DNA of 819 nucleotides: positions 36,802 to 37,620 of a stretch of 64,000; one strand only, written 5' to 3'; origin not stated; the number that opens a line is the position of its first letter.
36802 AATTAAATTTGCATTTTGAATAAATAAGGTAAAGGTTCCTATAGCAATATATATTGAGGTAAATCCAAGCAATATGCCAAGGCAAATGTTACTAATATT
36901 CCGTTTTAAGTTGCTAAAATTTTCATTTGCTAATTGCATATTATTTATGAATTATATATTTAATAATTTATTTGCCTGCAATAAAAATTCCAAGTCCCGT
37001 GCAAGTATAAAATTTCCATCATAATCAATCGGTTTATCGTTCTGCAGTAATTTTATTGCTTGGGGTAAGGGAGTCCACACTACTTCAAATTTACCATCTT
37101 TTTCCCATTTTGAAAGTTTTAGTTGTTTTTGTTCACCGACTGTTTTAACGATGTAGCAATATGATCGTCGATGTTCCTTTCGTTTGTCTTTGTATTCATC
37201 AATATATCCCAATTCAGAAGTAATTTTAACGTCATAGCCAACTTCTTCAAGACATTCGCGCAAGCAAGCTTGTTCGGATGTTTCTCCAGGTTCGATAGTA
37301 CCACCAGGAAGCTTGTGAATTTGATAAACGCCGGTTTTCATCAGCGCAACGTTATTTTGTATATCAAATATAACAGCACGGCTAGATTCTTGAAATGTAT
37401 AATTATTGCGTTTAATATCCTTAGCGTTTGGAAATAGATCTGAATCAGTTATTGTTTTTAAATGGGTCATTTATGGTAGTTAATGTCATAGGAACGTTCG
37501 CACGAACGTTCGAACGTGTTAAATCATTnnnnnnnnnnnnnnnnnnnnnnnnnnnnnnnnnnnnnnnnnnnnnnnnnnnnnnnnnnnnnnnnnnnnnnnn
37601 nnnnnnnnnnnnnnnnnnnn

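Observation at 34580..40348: Integrase-adjacent module of nucleotide-acting enzymes (YfbR-like HD with novel N-domain, NUDIX, SAM-MTase, IMPase-like) and uncharacterised membrane proteins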

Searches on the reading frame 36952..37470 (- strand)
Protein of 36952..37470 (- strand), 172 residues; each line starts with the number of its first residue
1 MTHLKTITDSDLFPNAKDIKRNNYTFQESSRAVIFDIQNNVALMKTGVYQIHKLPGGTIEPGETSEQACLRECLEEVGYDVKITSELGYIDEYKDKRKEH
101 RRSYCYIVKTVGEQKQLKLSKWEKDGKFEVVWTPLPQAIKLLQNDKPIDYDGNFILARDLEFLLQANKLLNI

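Call 3: search_protein_families(library=pfam, proteins=[window:36952-37470:-], max_evalue=0.01)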
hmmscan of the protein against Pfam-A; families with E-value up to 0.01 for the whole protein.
window:36952-37470:- (172 aa): 1 family
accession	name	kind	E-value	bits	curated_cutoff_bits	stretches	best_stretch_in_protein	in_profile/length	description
PF00293.34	NUDIX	-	2.3e-16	60.5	21.1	1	31-145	7-123/134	NUDIX domain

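Call 4: search_protein_families(library=ncbifam, proteins=[window:36952-37470:-], max_evalue=0.01)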
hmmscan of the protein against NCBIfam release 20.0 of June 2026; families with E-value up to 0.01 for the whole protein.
window:36952-37470:- (172 aa): 17 families
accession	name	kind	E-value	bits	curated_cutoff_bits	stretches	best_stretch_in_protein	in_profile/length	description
TIGR00586.1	mutt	equivalog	1e-07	32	97.9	1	51-113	33-93/129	8-oxo-dGTP diphosphatase MutT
NF052459.1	OxoGTPPhMutT1Mycb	equivalog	4.6e-07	29.2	475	1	38-144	17-115/292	8-oxo-(d)GTP phosphatase MutT1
TIGR02705.1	nudix_YtkD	equivalog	6.1e-07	29.1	154.4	1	52-100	47-92/156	RNA deprotection pyrophosphohydrolase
NF008044.0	PRK10776.1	equivalog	8.7e-07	28.9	148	1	51-91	32-72/130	8-oxo-dGTP diphosphatase MutT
NF006530.0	PRK08999.1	equivalog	2.7e-06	26.7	245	1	52-96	35-80/315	Nudix family hydrolase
NF001936.0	PRK00714.1-3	equivalog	4.2e-05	23.5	118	1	46-107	31-93/155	RNA pyrophosphohydrolase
NF041652.1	Nud_hyd_Dein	equivalog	4.9e-05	23.6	200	1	37-88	30-81/152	Nudix hydrolase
NF001934.0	PRK00714.1-1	equivalog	7.4e-05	22.2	241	1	32-85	13-69/176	RNA pyrophosphohydrolase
NF008736.0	PRK11762.1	equivalog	0.00027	20.5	169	1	53-83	77-107/186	ADP compounds hydrolase NudE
NF007834.0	PRK10546.1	equivalog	0.00035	20.4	156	1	52-85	32-65/135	pyrimidine (deoxy)nucleoside triphosphate diphosphatase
NF001935.0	PRK00714.1-2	equivalog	0.00038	20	259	1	33-82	14-63/183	RNA pyrophosphohydrolase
NF001938.0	PRK00714.1-5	equivalog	0.00046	19.6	116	1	49-80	44-75/172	RNA pyrophosphohydrolase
NF012016.0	PRK15472.1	equivalog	0.00083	19.1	95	1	52-86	33-67/141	nucleoside triphosphatase NudI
NF001299.0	PRK00241.1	equivalog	0.00083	18.9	158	1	52-82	161-191/263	NAD(+) diphosphatase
NF001937.0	PRK00714.1-4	equivalog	0.0027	17.3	139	1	33-91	14-72/161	RNA pyrophosphohydrolase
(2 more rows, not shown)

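Call 20: search_protein_families(library=padloc, proteins=[window:36952-37470:-], max_evalue=0.01)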
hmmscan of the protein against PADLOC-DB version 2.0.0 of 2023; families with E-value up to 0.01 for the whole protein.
window:36952-37470:- (172 aa): 1 family
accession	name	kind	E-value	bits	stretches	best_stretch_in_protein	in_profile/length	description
PDLC04899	PDC-S07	-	4e-09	34.2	1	52-118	35-102/135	-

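Call 76: find_homologous_proteins(query=window:36952-37470:-, max_evalue=0.00001)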
Query window:36952-37470:- (172 aa): 6 proteins with E <= 0.00001 among 37 candidates.
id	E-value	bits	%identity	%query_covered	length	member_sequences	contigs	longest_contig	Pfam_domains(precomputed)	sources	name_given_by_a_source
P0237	3.0e-111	387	100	100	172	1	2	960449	PF00293.35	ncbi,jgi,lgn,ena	ncbi:MAG: NUDIX domain-containing protein [Patescibacteria group bacterium]|jgi:8-oxo-dGTP diphospha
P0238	5.9e-66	239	63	98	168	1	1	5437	PF00293.35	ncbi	-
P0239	6.4e-53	197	54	95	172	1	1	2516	PF00293.35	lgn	-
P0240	2.5e-38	149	46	99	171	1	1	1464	PF00293.35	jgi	jgi:8-oxo-dGTP diphosphatase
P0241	2.5e-29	120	42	85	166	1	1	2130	PF00293.35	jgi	jgi:ADP-ribose pyrophosphatase YjhB (NUDIX family)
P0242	2.5e-25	107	40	100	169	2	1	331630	PF00293.35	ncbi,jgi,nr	ncbi:MAG: NUDIX domain-containing protein [Patescibacteria group bacterium]|jgi:ADP-ribose pyrophosp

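Call 77: find_encoding_contigs(protein=P0238, flank=5000, max_places=1)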
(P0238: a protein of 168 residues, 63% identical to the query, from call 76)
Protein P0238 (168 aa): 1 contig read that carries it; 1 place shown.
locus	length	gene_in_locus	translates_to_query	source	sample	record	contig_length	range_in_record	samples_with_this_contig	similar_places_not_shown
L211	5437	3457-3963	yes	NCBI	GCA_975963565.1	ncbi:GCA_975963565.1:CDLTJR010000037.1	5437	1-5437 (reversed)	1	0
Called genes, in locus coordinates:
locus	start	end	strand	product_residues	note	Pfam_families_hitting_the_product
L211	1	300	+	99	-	?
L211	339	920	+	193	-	-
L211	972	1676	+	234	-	PF12146:Hydrolase_4, PF00561:Abhydrolase_1 (weak), PF00326:Peptidase_S9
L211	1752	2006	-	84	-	-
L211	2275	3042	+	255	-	PF00459:Inositol_P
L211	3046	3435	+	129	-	-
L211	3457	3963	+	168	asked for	PF00293:NUDIX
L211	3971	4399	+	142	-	-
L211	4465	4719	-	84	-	-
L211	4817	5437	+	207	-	?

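Call 78: find_encoding_contigs(protein=P0242, flank=6000, max_places=1)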
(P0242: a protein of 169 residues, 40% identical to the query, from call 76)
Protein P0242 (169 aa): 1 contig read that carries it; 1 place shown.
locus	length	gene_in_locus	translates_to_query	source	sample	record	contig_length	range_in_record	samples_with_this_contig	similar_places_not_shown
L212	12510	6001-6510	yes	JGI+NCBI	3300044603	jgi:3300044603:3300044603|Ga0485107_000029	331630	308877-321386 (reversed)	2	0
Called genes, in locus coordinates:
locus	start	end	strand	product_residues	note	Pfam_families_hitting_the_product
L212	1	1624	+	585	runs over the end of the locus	PF00664:ABC_membrane, PF02463:SMC_N, PF00005:ABC_tran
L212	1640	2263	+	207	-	PF00160:Pro_isomerase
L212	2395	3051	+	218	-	-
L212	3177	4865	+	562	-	PF25917:BSH_RND (weak), PF25973:BSH_CzcB (faint), PF25881:HH_YBHG (faint), PF26002:Beta-barrel_AprE, PF25967:RND-MFP_C (weak)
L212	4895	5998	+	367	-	PF01098:FTSW_RODA_SPOVE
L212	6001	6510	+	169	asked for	PF00293:NUDIX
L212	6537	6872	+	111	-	-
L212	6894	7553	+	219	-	PF01386:Ribosomal_L25p, PF14693:Ribosomal_TL5_C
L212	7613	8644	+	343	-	PF11258:DUF3048, PF17479:DUF3048_C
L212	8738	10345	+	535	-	PF05496:RuvB_N (weak), PF13177:DNA_pol3_delta2, PF00004:AAA, PF13401:AAA_22 (faint), PF22608:DNAX_ATPase_lid (weak), PF12169:DNA_pol3_gamma3, PF20964:DnaX_C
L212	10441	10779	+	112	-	-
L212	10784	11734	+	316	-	PF03320:FBPase_glpX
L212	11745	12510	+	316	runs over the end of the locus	PF01116:F_bP_aldolase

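Call 84: search_solved_structures(query=window:36952-37470:-, max_evalue=0.00001)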
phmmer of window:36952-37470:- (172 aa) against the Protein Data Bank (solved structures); distinct sequences matched with E-value up to 0.00001: 5.
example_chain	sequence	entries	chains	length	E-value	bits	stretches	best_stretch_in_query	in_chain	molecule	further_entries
2azw_A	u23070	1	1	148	6.1e-08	35.7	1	28-105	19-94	MutT/nudix family protein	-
3mcf_A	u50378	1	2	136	2.6e-06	30.5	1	40-149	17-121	Diphosphoinositol polyphosphate phosphohydrolase 3-alpha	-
3smd_A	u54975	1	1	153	3.9e-06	29.9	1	24-90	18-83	MutT/NUDIX family protein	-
2duk_A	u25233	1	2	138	9.5e-06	28.6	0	39-149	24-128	MS0616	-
7nnj_A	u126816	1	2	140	9.8e-06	28.6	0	39-149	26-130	Diphosphoinositol polyphosphate phosphohydrolase 2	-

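Call 93: search_protein_families(library=phrogs, proteins=[window:36952-37470:-], max_evalue=0.00001)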
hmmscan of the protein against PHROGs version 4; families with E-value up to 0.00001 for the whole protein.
window:36952-37470:- (172 aa): 5 families
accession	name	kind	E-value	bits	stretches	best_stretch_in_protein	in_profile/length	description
phrog_1198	-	other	1e-13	52.6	1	53-140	67-152/253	MutT/NUDIX hydrolase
phrog_1185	-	other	2.8e-11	44.4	1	8-100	124-229/301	nudix hydrolase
phrog_10313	-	other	4.4e-09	37.3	1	27-148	11-132/159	nudix hydrolase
phrog_19657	-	other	9.6e-09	36.4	1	52-144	61-156/176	nudix hydrolase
phrog_15528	-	head and packaging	2.7e-07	30.4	1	33-107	527-597/794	portal protein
